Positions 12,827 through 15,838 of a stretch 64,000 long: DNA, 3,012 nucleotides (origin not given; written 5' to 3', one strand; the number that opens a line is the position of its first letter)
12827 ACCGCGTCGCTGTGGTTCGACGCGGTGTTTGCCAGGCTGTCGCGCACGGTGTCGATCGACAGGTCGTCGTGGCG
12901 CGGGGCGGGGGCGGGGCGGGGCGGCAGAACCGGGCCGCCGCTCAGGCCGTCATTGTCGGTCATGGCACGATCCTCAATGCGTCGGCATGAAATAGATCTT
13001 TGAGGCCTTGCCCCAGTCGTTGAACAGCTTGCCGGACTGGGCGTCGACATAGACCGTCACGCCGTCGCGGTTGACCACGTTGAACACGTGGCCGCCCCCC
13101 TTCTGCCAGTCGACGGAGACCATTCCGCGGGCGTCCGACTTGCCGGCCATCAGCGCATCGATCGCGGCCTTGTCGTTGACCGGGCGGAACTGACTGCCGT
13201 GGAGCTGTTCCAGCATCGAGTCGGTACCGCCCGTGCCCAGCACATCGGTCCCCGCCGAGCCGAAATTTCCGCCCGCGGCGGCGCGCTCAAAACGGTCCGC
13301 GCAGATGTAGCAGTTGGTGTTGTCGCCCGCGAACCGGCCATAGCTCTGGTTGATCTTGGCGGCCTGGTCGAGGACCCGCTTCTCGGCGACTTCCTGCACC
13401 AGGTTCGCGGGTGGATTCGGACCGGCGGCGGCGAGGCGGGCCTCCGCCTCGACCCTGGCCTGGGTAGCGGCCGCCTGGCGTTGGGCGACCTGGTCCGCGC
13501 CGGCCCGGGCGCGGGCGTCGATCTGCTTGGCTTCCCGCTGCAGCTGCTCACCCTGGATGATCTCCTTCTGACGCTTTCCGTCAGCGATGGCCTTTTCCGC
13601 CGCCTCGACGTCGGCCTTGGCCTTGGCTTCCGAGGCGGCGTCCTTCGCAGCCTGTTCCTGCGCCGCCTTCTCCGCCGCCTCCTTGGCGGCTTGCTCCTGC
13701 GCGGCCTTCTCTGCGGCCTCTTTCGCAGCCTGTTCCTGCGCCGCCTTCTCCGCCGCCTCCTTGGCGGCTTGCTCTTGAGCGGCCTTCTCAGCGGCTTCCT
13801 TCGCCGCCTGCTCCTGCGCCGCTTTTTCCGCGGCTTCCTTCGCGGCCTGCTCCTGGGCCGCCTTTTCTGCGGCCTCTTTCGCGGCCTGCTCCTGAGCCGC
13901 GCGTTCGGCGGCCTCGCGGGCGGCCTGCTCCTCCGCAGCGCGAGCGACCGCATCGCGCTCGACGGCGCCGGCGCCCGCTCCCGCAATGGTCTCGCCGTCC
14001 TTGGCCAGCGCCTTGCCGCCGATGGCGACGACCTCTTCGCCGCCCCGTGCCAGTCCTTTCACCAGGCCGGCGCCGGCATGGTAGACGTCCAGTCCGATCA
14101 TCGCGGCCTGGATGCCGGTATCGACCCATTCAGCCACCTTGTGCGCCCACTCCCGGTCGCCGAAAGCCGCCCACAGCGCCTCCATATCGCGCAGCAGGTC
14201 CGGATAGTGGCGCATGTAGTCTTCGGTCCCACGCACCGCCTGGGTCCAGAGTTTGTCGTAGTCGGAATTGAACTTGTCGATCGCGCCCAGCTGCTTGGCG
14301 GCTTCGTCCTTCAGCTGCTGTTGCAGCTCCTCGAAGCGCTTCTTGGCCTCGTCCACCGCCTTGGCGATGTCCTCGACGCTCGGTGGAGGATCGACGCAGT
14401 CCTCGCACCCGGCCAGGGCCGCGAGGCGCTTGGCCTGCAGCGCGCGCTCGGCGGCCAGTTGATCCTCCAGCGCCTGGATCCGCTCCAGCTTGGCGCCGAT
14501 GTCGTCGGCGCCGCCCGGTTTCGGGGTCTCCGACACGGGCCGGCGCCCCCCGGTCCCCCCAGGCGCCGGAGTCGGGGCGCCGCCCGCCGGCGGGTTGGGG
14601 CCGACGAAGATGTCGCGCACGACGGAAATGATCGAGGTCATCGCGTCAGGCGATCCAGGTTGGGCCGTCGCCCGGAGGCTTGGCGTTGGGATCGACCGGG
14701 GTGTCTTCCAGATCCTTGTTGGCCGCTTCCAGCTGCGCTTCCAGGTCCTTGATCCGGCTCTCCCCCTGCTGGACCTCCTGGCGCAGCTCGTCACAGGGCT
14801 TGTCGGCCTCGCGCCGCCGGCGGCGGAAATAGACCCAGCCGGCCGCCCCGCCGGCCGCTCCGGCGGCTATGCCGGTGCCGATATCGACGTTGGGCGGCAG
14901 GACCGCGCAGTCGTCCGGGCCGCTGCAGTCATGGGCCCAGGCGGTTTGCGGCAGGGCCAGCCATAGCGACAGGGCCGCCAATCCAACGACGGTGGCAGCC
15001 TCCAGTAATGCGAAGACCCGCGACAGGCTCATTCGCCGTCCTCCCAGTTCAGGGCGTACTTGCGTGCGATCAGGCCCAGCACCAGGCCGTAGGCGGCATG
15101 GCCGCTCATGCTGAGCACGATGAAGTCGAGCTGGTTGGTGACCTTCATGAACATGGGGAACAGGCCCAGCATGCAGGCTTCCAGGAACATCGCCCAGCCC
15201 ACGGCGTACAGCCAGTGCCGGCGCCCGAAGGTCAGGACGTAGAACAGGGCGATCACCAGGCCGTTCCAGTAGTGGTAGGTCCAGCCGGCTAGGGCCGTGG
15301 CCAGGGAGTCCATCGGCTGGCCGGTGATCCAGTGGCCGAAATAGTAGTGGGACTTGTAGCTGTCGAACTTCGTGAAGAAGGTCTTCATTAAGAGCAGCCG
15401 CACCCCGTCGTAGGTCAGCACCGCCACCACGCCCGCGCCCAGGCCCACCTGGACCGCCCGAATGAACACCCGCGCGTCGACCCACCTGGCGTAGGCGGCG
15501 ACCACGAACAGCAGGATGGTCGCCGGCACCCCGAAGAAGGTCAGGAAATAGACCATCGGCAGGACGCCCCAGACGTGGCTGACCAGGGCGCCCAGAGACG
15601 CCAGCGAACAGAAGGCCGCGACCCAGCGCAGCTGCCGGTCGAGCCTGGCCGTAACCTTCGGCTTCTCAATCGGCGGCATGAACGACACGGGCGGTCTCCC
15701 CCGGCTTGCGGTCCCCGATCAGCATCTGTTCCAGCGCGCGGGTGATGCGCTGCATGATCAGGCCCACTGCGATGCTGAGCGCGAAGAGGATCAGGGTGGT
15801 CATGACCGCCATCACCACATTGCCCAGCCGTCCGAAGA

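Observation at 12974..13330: C-terminal about 120-aa domain of the 555-aa protein carries a Cys...His...Asp triad in papain/transglutaminase order (NCYICA ... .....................)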

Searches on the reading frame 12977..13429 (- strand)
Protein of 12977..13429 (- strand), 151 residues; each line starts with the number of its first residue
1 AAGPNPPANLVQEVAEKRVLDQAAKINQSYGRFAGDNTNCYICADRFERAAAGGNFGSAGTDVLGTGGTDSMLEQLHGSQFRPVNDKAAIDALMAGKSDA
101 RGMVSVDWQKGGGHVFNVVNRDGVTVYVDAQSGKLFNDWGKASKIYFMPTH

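Call 7: search_protein_families(library=pfam, proteins=[window:12977-13429:-], max_evalue=10)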
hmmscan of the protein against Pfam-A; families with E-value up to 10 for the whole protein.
seq(151 aa): 1 family
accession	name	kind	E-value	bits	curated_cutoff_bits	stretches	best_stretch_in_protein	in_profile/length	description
PF15644.12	Gln_amidase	-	7.6e-11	43.5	24.1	1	54-134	27-114/114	Papain fold toxin 1, glutamine deamidase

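Call 8: search_solved_structures(query=window:12977-13429:-, max_evalue=10, show_alignments=3)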
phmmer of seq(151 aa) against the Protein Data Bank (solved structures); distinct sequences matched with E-value up to 10: 1.
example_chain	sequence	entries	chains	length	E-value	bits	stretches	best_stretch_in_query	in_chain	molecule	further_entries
7d5y_A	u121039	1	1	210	0.39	14.1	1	102-147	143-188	MARTX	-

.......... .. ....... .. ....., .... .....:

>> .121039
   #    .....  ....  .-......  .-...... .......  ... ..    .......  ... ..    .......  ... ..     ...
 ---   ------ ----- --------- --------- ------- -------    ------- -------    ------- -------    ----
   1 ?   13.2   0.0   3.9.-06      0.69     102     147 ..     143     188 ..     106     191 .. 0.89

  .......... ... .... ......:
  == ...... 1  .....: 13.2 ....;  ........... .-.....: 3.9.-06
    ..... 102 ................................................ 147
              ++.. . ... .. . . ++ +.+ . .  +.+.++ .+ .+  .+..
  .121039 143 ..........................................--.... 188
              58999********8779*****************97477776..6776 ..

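Call 9: find_homologous_proteins(query=window:12977-13429:-, max_evalue=0.001)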
Query seq(151 aa): 21 candidates shared short words with the query, none scored E <= 0.001.

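Call 15: predict_structure(protein=window:12977-13390:-)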
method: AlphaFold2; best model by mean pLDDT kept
length: 138 residues; sequences in the alignment: 1
mean_pLDDT: 32.7   pTM: 0.23
mean pLDDT of the five models: 32.7, 31.0, 30.3, 30.2, 29.1
residues with pLDDT >= 90: 0; 70-90: 0; 50-70: 1; < 50: 137
segments of 3 or more residues with pLDDT < 50: 1-123, 125-138
pLDDT, mean of each block of 10 residues (from residue 1): 30 28 27 27 26 28 30 39 34 32 39 45 41 29
secondary structure, 60 per line:
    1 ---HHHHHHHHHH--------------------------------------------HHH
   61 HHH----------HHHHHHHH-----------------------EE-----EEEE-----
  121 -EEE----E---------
elements in order: H4-13 H58-63 H74-81 E112-115 E122-124

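Call 17: search_protein_families(library=ncbifam, proteins=[window:12977-13390:-], max_evalue=0.1)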
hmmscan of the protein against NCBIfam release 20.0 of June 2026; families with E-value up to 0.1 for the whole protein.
window:12977-13390:- (138 aa): 0 families

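Call 18: search_protein_representatives(protein=window:12977-13390:-)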
Query: 138 residues. Proteins with E-value up to 0.001 (for the whole library): 192; up to 1e-10: 6; up to 1e-30: 1. The best 150 are listed.
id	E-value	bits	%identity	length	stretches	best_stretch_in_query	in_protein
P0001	4.4e-87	305.4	100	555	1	1-138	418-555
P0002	6.8e-22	94.3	41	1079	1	3-138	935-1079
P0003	2.5e-14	69.8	46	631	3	88-121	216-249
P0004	7.8e-14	68.2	42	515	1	21-138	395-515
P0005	2.7e-12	63.3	39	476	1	5-129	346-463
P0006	4.4e-11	59.3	34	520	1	3-136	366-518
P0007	3.7e-10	56.3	41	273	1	60-137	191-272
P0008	4.4e-10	56.1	38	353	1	20-136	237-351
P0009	6.7e-10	55.5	37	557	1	21-137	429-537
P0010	9.5e-10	55.0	39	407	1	2-137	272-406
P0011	2.2e-09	53.8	36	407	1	12-137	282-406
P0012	7.4e-09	52.1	43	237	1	22-122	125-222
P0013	2.7e-08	50.3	41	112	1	55-122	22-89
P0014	5.2e-08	49.4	41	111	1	29-126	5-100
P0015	5.4e-08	49.3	34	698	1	13-125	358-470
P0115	1.6e-04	38.1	32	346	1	24-138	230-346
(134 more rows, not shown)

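Call 29: find_encoding_contigs(protein=P0010, flank=6000, max_places=3)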
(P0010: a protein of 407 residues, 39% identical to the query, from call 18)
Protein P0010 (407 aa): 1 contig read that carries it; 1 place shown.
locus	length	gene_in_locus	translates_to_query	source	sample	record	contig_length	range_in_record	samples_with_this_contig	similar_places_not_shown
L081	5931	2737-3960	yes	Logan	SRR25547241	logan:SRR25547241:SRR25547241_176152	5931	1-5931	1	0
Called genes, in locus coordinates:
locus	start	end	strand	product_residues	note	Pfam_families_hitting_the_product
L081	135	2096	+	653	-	-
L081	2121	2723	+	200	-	PF20587:DUF6789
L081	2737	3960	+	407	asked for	PF15644:Gln_amidase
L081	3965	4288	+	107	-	PF15567:Imm35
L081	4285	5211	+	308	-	-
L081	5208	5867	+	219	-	-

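Call 30: find_encoding_contigs(protein=P0115, flank=6000, max_places=3)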
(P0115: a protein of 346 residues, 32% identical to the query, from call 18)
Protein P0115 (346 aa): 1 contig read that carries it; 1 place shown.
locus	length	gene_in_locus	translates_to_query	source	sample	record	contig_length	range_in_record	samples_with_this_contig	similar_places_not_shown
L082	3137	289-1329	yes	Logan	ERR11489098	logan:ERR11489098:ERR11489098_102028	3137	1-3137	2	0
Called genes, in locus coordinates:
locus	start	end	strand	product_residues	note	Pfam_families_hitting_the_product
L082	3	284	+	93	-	?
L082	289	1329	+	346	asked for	PF15644:Gln_amidase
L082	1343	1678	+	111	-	PF15567:Imm35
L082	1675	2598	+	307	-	-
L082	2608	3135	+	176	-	?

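Call 50: search_protein_families(library=pfam, proteins=[L081:135-2096:+, L081:2121-2723:+, L081:3965-4288:+, L081:5208-5867:+], max_evalue=1)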
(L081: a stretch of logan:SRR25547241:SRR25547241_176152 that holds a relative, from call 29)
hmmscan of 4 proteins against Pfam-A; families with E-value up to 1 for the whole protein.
L081:135-2096:+ (653 aa): 0 families

L081:2121-2723:+ (200 aa): 1 family
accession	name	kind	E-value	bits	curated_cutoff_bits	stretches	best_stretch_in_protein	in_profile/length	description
PF20587.3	DUF6789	-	6.2e-09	36.5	27.1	1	61-197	1-137/144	Family of unknown function (DUF6789)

L081:3965-4288:+ (107 aa): 1 family
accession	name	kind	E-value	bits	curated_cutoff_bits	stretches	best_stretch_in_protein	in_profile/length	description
PF15567.11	Imm35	-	1.2e-14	54.6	27.5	1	7-82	2-77/85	Immunity protein 35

L081:5208-5867:+ (219 aa): 1 family
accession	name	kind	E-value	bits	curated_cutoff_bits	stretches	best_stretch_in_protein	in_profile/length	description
PF07676.18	PD40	-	0.00023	21.5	20.9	1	176-193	12-29/38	WD40-like Beta Propeller Repeat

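Call 53: predict_structure(alignment_id=A3)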
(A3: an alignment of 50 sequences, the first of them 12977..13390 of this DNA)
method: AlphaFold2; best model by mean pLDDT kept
length: 138 residues; sequences in the alignment: 50
mean_pLDDT: 91.3   pTM: 0.87
mean pLDDT of the five models: 91.3, 90.9, 90.2, 89.7, 89.6
residues with pLDDT >= 90: 110; 70-90: 17; 50-70: 11; < 50: 0
segments of 3 or more residues with pLDDT < 50: none
pLDDT, mean of each block of 10 residues (from residue 1): 92 89 85 93 63 84 97 98 96 96 96 96 96 97
secondary structure, 60 per line:
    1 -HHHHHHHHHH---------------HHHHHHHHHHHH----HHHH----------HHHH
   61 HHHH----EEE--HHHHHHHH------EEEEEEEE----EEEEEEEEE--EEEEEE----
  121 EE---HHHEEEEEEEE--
elements in order: H2-11 H27-38 H43-46 H57-64 E69-71 H74-81 E88-95 E100-108 E111-116 E129-136

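Call 57: fold_search(model_id=the predicted structure, library=pdb)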
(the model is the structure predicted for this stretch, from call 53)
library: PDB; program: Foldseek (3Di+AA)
matches with E <= 10: 1139; with E <= 0.001: 0
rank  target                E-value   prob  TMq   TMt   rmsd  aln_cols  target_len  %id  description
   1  8brf_BBB              2.6e-03  1.00  0.55  0.55   5.4       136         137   18  YopQ apo from Yersinia enterocolitica (released 2023-12-13)
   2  9f5t_A                2.6e-03  0.97  0.43  0.32   9.8       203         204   10  Ubiquitin C-terminal clippase BpJOS (released 2025-04-23)
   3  9f5t_C                2.8e-03  0.97  0.43  0.32   9.8       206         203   11  Ubiquitin C-terminal clippase BpJOS (released 2025-04-23)
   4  4bi4_A                7.7e-03  0.95  0.43  0.38   7.1       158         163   11  Structure and function of amidase toxin - antitoxin combinations associated with the type VI secretion system of Serra (released 2013-06-19)
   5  1ukf                  7.7e-03  0.87  0.40  0.31  12.5       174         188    9  Crystal Structure of Pseudomonas Avirulence Protein AvrPphB (released 2003-12-09)
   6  4bi3_A                9.4e-03  0.95  0.43  0.38   6.4       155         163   12  Structure and function of amidase toxin - antitoxin combinations associated with the type VI secretion system of Serra (released 2013-06-19)
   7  5mz4_B                6.5e-02  0.47  0.24  0.06   5.0        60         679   22  Crystal Structure of full-lengh CSFV NS3/4A (released 2017-02-15)
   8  2bas_A                7.4e-02  0.09  0.20  0.08  12.4       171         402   10  Crystal Structure of the Bacillus subtilis YkuI Protein, with an EAL Domain. (released 2005-11-29)
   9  6njd_D                7.8e-02  0.23  0.31  0.26  10.7       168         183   11  Crystal structure of RavD (residues 1-200) from Legionella pneumophila (strain Corby) complexed with Met-1 linked di-u (released 2019-05-22)
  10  5mz4_A                1.1e-01  0.41  0.24  0.06   5.0        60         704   22  Crystal Structure of full-lengh CSFV NS3/4A (released 2017-02-15)
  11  9y6s_8G               1.2e-01  0.63  0.26  0.07   6.3        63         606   16  96-nm repeat of the Leishmania tarentolae doublet microtubule (released 2025-12-17)
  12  5l8h_A                1.2e-01  0.07  0.13  0.07  10.9        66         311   23  Structure of USP46-UbVME (released 2016-09-28)
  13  9crn                  1.5e-01  0.09  0.21  0.10  13.5       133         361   16  Crystal structure of Streptococcus pyogenes TglA (released 2024-08-14)
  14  5wch_A                1.8e-01  0.08  0.19  0.09  13.2       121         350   15  Crystal structure of the catalytic domain of human USP9X (released 2018-07-04)
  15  5w8t_A                1.9e-01  0.30  0.25  0.13   6.7        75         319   13  Crystal structure of MERS-CoV papain-like protease in complex with the C-terminal domain of human ISG15 (released 2017-09-27)
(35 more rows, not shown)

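Call 59: search_solved_structures(query=A3, max_evalue=10, show_alignments=4)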
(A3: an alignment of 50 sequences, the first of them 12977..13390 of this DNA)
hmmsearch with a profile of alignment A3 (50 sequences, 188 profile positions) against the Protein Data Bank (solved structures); distinct sequences matched with E-value up to 10: 5.
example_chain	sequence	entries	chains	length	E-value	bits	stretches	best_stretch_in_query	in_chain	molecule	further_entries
3b21_A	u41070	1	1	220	2.9e-08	37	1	48-166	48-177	ORF169b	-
4ip3_A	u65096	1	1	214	7.1e-06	29.2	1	47-166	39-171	ORF169b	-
3w30_A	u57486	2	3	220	7.7e-06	29.1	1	48-166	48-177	ORF169b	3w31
4xzx_A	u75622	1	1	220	8.5e-06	29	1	48-166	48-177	ORF169b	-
4v7h_BF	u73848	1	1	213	0.31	14.1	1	18-62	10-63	60S ribosomal protein L7(A)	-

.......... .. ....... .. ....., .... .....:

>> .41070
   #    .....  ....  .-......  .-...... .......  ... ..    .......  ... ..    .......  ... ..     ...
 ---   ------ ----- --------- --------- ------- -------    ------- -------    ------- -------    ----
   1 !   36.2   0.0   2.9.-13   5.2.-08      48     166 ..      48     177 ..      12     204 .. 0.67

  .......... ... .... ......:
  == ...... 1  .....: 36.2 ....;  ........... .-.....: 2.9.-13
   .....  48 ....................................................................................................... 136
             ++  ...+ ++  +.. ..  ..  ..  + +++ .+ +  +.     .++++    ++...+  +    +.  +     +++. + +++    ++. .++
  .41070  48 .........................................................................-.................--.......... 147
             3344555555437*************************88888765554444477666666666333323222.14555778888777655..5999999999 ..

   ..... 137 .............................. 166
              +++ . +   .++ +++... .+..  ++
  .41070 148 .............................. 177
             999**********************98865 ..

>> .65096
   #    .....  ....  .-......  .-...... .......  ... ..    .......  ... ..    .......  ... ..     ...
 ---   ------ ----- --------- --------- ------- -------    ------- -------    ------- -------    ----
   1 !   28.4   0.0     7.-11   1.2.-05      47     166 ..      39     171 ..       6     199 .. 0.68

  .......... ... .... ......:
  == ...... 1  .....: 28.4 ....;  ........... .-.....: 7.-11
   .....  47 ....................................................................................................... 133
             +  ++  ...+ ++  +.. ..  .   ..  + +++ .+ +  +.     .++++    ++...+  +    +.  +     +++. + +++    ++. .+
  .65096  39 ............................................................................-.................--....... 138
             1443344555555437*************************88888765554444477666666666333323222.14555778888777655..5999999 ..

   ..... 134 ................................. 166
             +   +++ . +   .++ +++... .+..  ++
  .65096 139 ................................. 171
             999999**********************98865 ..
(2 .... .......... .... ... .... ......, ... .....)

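Call 76: search_protein_families(library=padloc, proteins=[L081:3965-4288:+, L081:5208-5867:+], max_evalue=0.01)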
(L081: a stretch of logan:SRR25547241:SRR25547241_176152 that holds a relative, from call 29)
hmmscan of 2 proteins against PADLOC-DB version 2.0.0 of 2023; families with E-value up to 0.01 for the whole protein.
L081:3965-4288:+ (107 aa): 0 families

L081:5208-5867:+ (219 aa): 0 families

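Call 77: search_protein_families(library=phrogs, proteins=[window:12977-13390:-], max_evalue=0.01)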
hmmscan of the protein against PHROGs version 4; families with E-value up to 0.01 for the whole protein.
window:12977-13390:- (138 aa): 1 family
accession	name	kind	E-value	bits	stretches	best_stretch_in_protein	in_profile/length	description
phrog_5234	-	unknown function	4.1e-07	30.8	1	83-122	190-229/339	-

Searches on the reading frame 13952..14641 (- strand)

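Call 7: search_protein_families(library=pfam, proteins=[window:13952-14641:-], max_evalue=10)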
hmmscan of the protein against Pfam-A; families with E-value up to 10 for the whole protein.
seq(230 aa): 3 families
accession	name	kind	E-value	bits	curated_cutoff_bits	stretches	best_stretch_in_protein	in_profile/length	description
PF14362.11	DUF4407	-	0.0066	16.2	31.3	1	53-186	148-275/297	Domain of unknown function (DUF4407)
PF06295.17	ZapG-like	-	0.017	15.6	33.5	1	91-140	28-77/123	Z-ring associated protein G-like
PF12808.12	Mto2_bdg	-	0.14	12.9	22.3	1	51-70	2-19/52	Micro-tubular organiser Mto1 C-term Mto2-binding region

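Call 17: search_protein_families(library=ncbifam, proteins=[window:13955-14641:-], max_evalue=0.1)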
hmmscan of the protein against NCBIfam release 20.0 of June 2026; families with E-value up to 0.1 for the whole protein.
window:13955-14641:- (229 aa): 1 family
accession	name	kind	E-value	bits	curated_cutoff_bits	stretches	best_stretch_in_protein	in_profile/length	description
NF008672.1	PRK11677.1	equivalog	0.0066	16.4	150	1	91-147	33-89/133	Z-ring associated protein ZapG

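Call 77: search_protein_families(library=phrogs, proteins=[window:13955-14641:-], max_evalue=0.01)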
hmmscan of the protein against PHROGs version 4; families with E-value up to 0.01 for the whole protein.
window:13955-14641:- (229 aa): 0 families

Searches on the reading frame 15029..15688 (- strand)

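Call 5: search_protein_families(library=pfam, proteins=[window:15029-15688:-], max_evalue=1)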
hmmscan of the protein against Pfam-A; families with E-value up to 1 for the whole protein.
window:15029-15688:- (219 aa): 1 family
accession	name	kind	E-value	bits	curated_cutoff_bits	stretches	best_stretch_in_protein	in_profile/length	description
PF07695.17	7TMR-DISM_7TM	-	0.00072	20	29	1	3-106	88-183/205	7TM diverse intracellular signalling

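Call 17: search_protein_families(library=ncbifam, proteins=[window:15029-15688:-], max_evalue=0.1)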
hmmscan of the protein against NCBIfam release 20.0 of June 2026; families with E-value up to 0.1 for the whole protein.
window:15029-15688:- (219 aa): 2 families
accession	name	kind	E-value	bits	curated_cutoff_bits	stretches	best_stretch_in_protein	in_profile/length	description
TIGR03472.1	HpnI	equivalog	0.00054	18.9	310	1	9-91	255-337/373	bacteriohopanetetrol glucosamine biosynthesis glycosyltransferase HpnI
NF047918.2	MetA_acetyl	exception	0.072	12.4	460.5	1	101-143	85-123/302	homoserine O-acetyltransferase MetA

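Call 76: search_protein_families(library=padloc, proteins=[window:15029-15688:-], max_evalue=0.01)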
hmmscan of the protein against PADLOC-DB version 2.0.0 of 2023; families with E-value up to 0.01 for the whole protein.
window:15029-15688:- (219 aa): 0 families

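Call 77: search_protein_families(library=phrogs, proteins=[window:15029-15688:-], max_evalue=0.01)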
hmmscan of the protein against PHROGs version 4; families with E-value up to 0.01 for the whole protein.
window:15029-15688:- (219 aa): 0 families
